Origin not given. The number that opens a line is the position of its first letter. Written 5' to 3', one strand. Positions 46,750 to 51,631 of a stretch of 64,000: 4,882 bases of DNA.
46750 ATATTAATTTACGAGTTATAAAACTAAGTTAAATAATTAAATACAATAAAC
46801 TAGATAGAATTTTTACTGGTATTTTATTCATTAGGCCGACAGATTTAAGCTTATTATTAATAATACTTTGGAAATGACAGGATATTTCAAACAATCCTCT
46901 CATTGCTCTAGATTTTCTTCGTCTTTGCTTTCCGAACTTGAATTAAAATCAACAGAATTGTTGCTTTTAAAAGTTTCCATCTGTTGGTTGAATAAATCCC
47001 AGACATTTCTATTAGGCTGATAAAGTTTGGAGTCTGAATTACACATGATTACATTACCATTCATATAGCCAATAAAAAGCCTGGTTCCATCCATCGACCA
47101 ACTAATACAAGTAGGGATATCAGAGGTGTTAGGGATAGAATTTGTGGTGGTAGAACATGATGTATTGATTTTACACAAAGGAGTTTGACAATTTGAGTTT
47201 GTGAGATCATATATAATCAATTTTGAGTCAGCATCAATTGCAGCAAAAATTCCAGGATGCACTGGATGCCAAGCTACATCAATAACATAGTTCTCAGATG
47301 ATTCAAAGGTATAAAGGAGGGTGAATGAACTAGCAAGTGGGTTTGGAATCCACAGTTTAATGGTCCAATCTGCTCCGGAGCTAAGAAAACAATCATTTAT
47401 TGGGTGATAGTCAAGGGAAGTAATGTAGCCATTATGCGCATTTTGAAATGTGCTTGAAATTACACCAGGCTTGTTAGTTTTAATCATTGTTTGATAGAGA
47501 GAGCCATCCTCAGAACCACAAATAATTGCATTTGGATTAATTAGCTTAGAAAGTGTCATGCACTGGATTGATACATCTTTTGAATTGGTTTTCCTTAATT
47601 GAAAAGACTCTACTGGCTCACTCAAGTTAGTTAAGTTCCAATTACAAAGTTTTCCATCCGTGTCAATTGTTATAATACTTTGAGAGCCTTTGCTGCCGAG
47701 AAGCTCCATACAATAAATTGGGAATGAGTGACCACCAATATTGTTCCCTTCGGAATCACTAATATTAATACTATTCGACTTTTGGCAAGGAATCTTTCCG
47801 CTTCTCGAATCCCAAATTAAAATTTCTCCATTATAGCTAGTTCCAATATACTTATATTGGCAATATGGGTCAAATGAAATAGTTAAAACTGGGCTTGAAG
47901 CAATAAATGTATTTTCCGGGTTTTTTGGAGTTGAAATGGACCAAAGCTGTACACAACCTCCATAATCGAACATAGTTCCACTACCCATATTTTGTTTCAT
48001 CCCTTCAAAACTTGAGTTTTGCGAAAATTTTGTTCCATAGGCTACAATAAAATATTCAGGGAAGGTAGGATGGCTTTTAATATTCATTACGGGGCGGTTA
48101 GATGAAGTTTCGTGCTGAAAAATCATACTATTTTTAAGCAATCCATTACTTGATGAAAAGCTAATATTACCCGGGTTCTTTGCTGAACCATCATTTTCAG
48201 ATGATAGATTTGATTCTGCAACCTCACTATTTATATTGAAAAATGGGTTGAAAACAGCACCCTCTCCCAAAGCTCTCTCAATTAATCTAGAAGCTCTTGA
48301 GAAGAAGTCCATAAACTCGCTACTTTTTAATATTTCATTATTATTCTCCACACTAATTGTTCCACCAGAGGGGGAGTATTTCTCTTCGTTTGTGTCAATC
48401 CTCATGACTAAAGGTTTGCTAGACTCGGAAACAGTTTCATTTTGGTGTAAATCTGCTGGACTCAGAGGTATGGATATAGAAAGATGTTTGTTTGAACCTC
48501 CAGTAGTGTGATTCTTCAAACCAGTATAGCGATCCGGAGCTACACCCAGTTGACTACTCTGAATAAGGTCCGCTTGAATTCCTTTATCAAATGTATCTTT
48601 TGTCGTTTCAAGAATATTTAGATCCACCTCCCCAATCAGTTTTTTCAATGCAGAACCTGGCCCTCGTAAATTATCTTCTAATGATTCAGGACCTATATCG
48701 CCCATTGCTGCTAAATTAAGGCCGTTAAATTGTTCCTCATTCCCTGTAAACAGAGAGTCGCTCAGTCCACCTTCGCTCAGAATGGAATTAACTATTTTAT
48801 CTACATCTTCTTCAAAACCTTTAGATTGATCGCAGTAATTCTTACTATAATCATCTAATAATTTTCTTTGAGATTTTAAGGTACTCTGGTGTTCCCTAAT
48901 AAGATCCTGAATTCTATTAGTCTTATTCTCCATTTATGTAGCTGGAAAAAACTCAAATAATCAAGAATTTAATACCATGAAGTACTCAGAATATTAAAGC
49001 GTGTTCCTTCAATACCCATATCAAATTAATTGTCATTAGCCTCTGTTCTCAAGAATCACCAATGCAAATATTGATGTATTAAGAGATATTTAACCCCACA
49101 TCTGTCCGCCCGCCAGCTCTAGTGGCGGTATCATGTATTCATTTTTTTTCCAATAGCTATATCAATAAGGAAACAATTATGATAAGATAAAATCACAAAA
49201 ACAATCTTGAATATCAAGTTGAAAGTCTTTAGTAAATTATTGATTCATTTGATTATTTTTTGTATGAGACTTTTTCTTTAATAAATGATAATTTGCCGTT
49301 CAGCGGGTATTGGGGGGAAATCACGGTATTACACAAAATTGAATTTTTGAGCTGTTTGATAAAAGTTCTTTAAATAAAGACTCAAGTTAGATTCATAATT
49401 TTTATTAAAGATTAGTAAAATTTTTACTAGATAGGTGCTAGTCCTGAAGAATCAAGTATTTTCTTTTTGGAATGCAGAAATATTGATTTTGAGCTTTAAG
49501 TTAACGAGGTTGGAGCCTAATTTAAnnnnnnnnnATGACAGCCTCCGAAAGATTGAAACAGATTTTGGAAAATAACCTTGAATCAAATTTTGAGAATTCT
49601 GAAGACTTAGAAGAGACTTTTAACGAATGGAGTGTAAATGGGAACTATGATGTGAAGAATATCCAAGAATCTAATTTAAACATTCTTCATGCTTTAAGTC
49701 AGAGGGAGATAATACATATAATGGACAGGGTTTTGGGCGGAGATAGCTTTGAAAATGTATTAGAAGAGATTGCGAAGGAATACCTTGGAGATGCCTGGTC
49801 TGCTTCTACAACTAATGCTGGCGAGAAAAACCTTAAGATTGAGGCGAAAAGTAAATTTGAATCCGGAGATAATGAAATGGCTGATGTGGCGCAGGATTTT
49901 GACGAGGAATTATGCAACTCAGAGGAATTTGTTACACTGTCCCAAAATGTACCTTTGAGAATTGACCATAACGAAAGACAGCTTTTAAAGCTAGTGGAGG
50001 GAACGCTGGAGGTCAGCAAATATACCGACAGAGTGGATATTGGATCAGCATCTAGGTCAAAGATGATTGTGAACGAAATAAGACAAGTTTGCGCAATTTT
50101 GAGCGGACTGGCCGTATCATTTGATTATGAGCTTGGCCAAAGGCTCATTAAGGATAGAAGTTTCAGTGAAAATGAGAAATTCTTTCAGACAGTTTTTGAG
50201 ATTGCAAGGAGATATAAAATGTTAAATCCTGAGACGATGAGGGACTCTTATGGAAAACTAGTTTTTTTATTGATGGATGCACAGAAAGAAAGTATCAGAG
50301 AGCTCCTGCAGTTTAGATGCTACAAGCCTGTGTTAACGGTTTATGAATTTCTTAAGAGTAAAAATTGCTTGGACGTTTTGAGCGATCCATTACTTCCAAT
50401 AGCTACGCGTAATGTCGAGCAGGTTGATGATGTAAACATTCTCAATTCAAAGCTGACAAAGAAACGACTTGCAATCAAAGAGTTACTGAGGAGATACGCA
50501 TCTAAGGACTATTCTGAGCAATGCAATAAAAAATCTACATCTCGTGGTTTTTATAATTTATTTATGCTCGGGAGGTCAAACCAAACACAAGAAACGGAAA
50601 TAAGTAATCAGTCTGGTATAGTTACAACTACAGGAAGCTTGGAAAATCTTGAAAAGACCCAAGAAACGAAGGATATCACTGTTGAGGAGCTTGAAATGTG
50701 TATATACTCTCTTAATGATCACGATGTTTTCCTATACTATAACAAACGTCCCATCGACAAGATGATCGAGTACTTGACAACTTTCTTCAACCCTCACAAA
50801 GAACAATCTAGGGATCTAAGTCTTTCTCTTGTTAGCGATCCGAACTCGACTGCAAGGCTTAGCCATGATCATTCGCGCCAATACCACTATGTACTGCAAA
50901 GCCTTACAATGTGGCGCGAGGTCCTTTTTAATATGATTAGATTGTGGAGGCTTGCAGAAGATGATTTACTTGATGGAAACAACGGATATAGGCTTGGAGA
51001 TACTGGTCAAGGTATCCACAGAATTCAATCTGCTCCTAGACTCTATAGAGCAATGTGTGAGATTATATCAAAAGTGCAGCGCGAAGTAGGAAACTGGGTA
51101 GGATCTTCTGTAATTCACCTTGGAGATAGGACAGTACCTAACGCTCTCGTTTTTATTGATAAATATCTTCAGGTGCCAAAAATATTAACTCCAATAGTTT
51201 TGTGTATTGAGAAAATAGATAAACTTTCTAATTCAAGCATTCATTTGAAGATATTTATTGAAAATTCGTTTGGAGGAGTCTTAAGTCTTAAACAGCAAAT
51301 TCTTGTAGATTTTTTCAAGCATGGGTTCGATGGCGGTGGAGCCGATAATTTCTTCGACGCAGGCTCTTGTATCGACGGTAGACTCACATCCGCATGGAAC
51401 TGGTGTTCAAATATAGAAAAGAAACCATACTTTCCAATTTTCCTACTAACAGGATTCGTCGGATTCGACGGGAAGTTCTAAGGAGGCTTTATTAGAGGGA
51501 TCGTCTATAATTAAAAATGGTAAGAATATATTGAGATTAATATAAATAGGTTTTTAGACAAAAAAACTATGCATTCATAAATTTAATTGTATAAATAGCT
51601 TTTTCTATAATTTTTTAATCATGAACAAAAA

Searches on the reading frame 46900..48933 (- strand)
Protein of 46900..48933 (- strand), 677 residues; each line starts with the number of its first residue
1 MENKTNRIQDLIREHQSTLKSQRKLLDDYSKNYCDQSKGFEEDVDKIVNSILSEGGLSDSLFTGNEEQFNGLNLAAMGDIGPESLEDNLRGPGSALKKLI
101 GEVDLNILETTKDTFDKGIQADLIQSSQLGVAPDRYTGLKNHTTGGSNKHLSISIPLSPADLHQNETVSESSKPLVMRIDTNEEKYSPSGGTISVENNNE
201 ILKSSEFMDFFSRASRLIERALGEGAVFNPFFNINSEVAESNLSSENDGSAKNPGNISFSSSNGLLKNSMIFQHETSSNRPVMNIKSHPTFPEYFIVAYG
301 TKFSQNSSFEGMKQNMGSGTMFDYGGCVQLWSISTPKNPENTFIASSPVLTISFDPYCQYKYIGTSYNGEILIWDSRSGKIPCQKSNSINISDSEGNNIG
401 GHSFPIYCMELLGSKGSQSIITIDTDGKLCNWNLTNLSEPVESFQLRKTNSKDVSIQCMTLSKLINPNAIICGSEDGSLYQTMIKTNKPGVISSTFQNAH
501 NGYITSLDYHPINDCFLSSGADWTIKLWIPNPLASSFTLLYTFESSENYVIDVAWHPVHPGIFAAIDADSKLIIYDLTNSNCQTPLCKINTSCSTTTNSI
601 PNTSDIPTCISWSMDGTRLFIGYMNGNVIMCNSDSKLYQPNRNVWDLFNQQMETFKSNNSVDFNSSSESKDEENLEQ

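Call 22: search_protein_families(library=pfam, proteins=[window:46900-48933:-], max_evalue=0.00001)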
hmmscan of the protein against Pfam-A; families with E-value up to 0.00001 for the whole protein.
window:46900-48933:- (677 aa): 10 families
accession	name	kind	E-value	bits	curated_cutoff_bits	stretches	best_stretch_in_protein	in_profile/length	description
PF00400.38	WD40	-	1e-14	54.7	27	0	498-528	8-38/39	WD domain, G-beta repeat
PF24807.1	WD40_CDC20-Fz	-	1.1e-14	54.9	200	1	443-582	83-214/292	CDC20/Fizzy WD40 domain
PF25174.1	Beta-prop_THOC3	-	7.1e-13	48.6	305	1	500-639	1-123/272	THOC3 beta-propeller domain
PF24817.1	WD40_WDHD1_1st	-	1.4e-11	44.6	109.9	1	456-636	89-254/291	WDHD1 first WD40 domain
PF24814.1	WD40_Prp19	-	7.7e-11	42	320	1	451-594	4-130/281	Prp19 WD40 domain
PF23609.1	Beta-prop_EIPR1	-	8.1e-10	39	54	0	415-528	123-232/280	EIPR1 beta-propeller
PF23775.1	Beta-prop_RIG_2nd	-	3.9e-09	36.8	80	0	537-634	155-245/278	RIG second beta-propeller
PF25173.1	Beta-prop_WDR3_1st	-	1.5e-08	35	154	0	441-592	22-157/184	WDR3 first beta-propeller domain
PF25171.1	Beta-prop_WDR36-Utp21_1st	-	1.5e-07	31.6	80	0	424-529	180-264/266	WDR36/Utp21 first beta-propeller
PF23414.1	Beta-prop_EML_2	-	4e-07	30.1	90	0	418-577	11-153/266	Echinoderm microtubule-associated protein second beta-propeller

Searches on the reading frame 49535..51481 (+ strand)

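Call 22: search_protein_families(library=pfam, proteins=[window:49535-51481:+], max_evalue=0.00001)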
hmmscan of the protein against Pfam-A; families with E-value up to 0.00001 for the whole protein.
window:49535-51481:+ (648 aa): 1 family
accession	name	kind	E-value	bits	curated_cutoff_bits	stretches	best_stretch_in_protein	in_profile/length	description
PF09418.16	DUF2009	-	1.3e-182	608.4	25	2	363-646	176-455/455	Non-canonical E2 ubiquitin-conjugating enzyme, DUF2009 family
